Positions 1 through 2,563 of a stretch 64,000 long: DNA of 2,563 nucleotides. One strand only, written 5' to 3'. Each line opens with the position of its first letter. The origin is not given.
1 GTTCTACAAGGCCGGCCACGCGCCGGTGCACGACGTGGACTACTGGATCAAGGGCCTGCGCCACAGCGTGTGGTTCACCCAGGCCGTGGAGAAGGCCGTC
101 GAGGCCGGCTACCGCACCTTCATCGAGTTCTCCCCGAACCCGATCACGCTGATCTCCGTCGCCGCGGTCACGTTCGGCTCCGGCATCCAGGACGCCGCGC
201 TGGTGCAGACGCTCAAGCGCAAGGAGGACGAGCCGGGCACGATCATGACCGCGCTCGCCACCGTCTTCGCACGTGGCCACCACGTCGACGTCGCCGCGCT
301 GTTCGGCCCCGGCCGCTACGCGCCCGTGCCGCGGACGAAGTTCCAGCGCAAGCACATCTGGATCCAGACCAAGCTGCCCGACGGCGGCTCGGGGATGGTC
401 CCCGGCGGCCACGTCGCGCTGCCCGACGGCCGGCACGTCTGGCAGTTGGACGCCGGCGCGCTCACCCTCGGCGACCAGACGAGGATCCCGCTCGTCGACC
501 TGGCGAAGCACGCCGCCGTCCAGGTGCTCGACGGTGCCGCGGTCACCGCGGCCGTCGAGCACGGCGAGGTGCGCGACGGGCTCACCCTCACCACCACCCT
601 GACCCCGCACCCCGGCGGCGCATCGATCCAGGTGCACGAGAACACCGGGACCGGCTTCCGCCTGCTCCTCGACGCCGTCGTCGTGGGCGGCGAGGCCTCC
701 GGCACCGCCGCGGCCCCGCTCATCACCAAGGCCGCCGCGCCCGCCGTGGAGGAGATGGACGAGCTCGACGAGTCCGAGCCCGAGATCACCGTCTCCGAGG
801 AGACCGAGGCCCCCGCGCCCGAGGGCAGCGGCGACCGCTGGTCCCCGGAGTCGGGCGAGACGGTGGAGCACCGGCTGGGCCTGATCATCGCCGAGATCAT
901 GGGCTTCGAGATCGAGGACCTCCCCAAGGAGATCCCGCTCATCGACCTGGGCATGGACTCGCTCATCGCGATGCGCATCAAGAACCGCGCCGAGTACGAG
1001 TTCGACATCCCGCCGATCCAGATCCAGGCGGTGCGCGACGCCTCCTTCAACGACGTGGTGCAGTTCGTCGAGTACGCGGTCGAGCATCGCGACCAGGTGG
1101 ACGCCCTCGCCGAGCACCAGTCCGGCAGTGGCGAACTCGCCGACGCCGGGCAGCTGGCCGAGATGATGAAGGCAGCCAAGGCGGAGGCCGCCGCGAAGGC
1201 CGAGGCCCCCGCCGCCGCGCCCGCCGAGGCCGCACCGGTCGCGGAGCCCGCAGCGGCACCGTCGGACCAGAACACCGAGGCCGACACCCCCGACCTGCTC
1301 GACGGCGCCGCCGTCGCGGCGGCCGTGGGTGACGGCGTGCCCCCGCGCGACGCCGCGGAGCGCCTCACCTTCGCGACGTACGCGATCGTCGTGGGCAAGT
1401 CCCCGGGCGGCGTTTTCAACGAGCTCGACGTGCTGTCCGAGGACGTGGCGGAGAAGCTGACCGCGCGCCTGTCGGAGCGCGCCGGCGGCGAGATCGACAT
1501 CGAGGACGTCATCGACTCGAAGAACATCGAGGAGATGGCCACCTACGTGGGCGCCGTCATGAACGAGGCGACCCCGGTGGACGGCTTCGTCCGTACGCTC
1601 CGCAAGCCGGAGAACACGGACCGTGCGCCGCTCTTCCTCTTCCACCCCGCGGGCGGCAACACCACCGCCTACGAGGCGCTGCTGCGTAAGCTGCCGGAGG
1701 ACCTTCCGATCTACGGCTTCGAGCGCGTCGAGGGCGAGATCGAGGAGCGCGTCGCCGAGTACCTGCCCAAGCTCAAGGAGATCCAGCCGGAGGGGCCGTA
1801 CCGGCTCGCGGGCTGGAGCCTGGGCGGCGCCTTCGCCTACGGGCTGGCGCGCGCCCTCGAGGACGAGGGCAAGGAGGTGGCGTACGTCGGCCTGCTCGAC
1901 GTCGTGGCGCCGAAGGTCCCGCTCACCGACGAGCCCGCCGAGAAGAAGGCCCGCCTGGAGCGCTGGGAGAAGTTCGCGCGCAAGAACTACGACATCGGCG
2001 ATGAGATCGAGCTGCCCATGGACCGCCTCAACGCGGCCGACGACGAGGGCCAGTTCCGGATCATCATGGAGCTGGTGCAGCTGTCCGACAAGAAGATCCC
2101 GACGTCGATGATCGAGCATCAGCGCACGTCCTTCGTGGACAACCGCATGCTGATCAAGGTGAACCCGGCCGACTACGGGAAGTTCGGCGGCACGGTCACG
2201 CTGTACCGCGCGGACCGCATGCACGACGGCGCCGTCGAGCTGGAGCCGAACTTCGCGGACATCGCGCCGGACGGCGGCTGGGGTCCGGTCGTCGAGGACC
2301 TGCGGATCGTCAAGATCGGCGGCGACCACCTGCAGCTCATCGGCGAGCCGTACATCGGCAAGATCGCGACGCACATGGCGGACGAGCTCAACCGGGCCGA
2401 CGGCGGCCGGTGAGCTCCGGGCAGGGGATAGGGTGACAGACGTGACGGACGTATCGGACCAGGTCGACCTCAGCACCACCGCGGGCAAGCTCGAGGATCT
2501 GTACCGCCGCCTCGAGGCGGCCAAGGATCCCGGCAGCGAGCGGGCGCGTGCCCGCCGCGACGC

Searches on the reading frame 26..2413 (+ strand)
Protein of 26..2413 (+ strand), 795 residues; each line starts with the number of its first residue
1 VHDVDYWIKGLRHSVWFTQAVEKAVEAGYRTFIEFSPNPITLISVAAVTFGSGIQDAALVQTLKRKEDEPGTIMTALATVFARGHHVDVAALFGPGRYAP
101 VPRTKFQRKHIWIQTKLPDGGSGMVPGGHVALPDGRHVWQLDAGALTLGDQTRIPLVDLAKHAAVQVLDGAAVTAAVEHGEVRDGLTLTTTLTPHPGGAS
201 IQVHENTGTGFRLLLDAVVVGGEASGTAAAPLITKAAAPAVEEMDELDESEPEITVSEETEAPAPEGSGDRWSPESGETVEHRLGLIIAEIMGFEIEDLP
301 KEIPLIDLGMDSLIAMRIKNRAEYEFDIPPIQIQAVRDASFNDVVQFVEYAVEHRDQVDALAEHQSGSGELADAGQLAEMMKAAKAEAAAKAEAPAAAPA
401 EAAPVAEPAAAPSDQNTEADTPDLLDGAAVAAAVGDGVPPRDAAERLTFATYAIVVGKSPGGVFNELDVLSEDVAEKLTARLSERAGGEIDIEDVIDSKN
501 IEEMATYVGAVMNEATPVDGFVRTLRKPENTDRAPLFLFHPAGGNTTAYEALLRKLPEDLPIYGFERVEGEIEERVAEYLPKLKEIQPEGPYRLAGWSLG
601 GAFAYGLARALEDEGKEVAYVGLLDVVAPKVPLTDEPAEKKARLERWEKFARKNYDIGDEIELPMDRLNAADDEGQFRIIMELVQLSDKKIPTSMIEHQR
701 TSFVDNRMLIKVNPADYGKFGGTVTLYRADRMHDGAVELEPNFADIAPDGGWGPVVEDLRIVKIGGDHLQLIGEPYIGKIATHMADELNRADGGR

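Call 80: search_protein_families(library=pfam, proteins=[window:26-2413:+], max_evalue=0.00001)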
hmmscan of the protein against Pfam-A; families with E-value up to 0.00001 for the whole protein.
window:26-2413:+ (795 aa): 3 families
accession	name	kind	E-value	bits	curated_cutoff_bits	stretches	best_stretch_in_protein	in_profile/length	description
PF00975.26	Thioesterase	-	1.4e-23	84.7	26.4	1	535-640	2-115/226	Thioesterase domain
PF00550.31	PP-binding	-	8.7e-10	39.2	20.8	1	287-330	6-51/67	Phosphopantetheine attachment site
PF23297.2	ACP_SdgA_C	-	1.5e-08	35.1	27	1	279-356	10-87/95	Highly reducing polyketide synthase sdgA, C-terminal ACP domain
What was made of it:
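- Checked: The only PP-binding/thioesterase ORF in the window is at 26-2413, about 35 kb away (call 80).
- A PP-binding/thioesterase ORF lies at window 26-2413 (call 80).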
